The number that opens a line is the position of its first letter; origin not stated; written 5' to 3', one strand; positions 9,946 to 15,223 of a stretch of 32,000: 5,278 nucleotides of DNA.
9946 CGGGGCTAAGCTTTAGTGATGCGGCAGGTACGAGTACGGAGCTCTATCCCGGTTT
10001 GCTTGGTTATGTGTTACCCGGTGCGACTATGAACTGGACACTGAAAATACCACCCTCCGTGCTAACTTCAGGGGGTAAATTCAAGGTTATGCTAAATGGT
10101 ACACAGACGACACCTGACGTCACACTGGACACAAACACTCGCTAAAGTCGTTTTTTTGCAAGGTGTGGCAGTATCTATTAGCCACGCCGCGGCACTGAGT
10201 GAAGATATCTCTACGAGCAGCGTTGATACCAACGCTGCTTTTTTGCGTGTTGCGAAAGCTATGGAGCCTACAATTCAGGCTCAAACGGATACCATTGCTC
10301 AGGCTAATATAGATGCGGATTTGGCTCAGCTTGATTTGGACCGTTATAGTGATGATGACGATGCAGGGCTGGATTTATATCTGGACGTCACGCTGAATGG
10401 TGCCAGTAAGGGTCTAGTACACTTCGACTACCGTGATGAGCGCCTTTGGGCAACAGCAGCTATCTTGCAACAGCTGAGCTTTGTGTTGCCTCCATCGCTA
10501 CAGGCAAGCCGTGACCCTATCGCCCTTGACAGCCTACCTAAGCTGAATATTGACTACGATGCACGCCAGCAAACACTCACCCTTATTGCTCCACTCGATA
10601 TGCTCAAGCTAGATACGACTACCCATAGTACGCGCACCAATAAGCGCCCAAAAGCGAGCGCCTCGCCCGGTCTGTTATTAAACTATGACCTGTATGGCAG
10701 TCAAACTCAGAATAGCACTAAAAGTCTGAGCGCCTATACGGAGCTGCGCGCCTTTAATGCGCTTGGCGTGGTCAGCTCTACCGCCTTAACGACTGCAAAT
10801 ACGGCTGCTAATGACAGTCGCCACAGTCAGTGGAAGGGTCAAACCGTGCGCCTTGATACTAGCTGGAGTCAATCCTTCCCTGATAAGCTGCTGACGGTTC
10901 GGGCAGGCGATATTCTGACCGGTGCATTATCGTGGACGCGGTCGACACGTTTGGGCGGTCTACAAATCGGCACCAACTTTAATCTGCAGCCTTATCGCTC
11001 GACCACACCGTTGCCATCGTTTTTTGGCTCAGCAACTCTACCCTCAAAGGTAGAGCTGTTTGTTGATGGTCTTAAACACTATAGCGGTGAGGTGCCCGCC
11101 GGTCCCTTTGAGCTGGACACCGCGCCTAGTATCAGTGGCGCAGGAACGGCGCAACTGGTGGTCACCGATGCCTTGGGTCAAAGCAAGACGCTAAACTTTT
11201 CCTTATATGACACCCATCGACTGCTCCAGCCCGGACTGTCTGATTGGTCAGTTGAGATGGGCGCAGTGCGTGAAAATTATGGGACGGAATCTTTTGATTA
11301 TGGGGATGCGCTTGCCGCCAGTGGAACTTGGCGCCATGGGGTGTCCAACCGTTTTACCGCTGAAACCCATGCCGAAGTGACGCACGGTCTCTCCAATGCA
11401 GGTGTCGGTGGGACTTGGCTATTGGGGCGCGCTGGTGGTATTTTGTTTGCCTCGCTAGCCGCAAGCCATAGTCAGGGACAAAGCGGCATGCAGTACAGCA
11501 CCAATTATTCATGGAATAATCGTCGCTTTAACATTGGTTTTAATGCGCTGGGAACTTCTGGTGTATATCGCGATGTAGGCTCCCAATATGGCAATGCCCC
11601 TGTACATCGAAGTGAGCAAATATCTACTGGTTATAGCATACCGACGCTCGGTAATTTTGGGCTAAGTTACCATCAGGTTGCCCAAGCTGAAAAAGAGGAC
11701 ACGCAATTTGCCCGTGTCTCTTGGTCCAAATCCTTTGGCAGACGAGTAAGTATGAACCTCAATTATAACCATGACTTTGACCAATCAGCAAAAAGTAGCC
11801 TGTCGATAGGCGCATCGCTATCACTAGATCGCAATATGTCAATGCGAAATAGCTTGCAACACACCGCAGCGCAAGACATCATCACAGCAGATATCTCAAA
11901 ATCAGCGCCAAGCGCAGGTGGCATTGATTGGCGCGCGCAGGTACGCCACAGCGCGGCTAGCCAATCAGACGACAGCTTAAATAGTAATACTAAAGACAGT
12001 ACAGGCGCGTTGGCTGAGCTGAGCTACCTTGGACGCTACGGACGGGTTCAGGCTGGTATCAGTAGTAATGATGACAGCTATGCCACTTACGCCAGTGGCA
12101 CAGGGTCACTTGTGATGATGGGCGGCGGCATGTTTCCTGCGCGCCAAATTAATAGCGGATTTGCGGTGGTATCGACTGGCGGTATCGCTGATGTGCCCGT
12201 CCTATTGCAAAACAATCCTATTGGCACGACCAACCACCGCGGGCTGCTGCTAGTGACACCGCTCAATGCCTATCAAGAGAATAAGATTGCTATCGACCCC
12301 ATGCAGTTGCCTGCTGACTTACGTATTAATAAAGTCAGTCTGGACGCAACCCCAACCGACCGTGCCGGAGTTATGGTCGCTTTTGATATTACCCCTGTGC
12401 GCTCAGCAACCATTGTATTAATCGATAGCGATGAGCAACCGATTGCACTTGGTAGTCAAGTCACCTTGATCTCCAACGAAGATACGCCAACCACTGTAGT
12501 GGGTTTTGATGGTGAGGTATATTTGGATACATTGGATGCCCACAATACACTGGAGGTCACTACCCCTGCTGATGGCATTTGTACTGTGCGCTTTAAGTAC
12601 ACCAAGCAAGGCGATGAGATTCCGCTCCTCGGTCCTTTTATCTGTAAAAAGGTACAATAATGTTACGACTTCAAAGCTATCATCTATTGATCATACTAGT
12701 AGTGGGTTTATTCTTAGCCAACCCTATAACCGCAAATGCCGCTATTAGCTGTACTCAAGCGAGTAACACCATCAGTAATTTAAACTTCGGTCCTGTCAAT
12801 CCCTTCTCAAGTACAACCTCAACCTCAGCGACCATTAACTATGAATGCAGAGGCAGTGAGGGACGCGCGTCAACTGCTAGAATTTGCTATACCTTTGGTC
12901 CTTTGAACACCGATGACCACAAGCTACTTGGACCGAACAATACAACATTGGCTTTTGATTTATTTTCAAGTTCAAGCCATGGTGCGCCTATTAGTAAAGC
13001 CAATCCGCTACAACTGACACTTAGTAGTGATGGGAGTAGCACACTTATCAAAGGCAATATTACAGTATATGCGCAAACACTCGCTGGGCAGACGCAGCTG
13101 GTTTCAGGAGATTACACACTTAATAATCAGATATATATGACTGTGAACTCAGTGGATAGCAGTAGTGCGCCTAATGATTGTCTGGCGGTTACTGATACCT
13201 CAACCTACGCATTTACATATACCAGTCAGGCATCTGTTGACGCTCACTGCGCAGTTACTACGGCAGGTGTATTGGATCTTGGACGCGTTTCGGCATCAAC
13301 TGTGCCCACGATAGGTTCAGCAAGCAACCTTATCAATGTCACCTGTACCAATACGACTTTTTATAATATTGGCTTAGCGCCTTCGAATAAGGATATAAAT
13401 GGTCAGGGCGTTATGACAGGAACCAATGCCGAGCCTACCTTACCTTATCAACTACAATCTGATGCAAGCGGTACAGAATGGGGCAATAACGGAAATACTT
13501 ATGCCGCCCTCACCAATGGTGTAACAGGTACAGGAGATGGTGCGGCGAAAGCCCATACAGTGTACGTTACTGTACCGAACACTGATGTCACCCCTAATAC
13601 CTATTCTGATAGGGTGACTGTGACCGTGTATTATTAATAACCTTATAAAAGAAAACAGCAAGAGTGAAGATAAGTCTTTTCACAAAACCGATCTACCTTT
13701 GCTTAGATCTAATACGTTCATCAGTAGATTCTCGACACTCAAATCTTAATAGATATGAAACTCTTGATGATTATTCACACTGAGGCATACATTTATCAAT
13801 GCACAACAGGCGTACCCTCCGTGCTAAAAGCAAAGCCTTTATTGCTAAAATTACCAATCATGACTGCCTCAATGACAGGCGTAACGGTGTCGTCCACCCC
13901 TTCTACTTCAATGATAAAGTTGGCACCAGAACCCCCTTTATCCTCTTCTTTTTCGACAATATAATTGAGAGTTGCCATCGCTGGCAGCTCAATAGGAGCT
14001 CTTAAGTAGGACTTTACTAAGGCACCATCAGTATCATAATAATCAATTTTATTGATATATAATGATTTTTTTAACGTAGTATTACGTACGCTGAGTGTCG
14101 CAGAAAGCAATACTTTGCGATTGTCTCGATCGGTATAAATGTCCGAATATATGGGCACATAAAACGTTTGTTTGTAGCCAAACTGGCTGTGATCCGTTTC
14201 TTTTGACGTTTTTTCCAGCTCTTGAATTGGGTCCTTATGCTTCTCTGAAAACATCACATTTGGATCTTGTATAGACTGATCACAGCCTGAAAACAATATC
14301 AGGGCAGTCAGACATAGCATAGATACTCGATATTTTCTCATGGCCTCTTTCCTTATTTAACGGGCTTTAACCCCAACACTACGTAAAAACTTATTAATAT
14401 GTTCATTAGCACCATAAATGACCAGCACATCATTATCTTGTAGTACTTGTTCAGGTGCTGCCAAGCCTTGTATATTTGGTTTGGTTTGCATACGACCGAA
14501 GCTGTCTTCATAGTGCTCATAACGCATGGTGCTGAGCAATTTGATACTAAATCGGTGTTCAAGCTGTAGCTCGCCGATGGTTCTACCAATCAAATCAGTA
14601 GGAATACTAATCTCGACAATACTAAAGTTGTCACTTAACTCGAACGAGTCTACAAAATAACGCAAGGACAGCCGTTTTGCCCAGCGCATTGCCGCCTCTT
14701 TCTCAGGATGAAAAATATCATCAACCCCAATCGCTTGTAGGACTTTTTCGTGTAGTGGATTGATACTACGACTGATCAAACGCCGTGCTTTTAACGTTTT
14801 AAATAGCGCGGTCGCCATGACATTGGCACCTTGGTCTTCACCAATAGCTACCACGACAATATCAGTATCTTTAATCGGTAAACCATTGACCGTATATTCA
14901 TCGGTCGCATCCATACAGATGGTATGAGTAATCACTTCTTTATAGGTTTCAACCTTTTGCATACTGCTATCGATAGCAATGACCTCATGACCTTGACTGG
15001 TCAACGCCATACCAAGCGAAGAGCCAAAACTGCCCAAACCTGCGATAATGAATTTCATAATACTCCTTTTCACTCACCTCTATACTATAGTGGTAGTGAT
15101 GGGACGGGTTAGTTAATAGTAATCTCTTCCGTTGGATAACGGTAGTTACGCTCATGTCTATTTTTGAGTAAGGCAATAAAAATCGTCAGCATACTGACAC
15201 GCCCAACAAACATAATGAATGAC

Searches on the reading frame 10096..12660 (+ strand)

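Call 19: search_protein_families(library=pfam, proteins=[window:10096-12660:+], max_evalue=0.00001)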
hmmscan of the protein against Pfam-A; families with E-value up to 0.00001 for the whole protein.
window:10096-12660:+ (854 aa): 2 families
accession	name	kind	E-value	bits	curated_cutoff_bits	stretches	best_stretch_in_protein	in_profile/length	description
PF00577.26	Usher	-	7.8e-34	117.9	27.1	1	254-763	35-549/549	Outer membrane usher protein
PF13953.12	PapC_C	-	2.2e-07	31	27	1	774-836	3-65/66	PapC C-terminal domain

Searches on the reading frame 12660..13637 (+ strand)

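Call 19: search_protein_families(library=pfam, proteins=[window:12660-13637:+], max_evalue=0.00001)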
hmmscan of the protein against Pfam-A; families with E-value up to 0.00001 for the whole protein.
window:12660-13637:+ (325 aa): 1 family
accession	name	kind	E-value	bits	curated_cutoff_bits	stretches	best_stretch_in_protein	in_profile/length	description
PF05229.21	SCPU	-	1.2e-24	87.6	22.4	2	186-322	4-138/138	Spore Coat Protein U domain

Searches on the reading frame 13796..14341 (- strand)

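Call 4: search_protein_families(library=pfam, proteins=[window:13796-14341:-], max_evalue=1)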
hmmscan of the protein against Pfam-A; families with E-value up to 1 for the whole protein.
window:13796-14341:- (181 aa): 1 family
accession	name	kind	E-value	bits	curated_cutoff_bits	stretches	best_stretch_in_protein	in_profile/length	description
PF11322.13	DUF3124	-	1.1e-42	145.6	27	1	58-178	2-122/123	Protein of unknown function (DUF3124)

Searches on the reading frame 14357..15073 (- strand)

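Call 4: search_protein_families(library=pfam, proteins=[window:14357-15073:-], max_evalue=1)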
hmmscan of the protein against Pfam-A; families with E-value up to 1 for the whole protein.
window:14357-15073:- (238 aa): 14 families
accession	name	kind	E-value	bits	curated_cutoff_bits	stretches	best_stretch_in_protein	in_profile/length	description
PF02254.24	TrkA_N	-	3.3e-23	82.6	23.8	1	8-123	1-116/116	TrkA-N domain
PF02080.26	TrkA_C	-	2.6e-07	30.9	27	2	206-232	43-69/71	TrkA-C domain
PF03807.23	F420_oxidored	-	2.9e-05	25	21.6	1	9-101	4-90/94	NADP oxidoreductase coenzyme F420-dependent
PF03446.21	NAD_binding_2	-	0.00054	20.4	21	1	10-98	4-87/161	NAD binding domain of 6-phosphogluconate dehydrogenase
PF03721.20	UDPG_MGDP_dh_N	-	0.00061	19.8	27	1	6-47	1-42/187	UDP-glucose/GDP-mannose dehydrogenase family, NAD binding domain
PF02558.23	ApbA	-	0.0022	18.1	22.2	1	9-46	2-38/150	Ketopantoate reductase PanE/ApbA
PF01408.29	GFO_IDH_MocA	-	0.0035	18.5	24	1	7-90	2-83/120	Oxidoreductase family, NAD-binding Rossmann fold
PF13460.12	NAD_binding_10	-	0.007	16.7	27.2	1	14-97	4-88/184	NAD(P)H-binding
PF01210.29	NAD_Gly3P_dh_N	-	0.015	15.7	23.1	1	10-45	4-39/158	NAD-dependent glycerol-3-phosphate dehydrogenase N-terminus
PF01370.27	Epimerase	-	0.057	13.3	20.9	1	14-78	8-73/240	NAD dependent epimerase/dehydratase family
PF00107.32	ADH_zinc_N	-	0.06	13.7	31.8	0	18-54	4-41/129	Zinc-binding dehydrogenase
PF02737.24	3HCDH_N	-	0.095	13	22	1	10-52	4-46/180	3-hydroxyacyl-CoA dehydrogenase, NAD binding domain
PF25724.1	crAss_THA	-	0.14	12.4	27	1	27-69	10-51/182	Crassvirus tail hub protein A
PF01494.25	FAD_binding_3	-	0.14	11.8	22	1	9-59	5-55/349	FAD binding domain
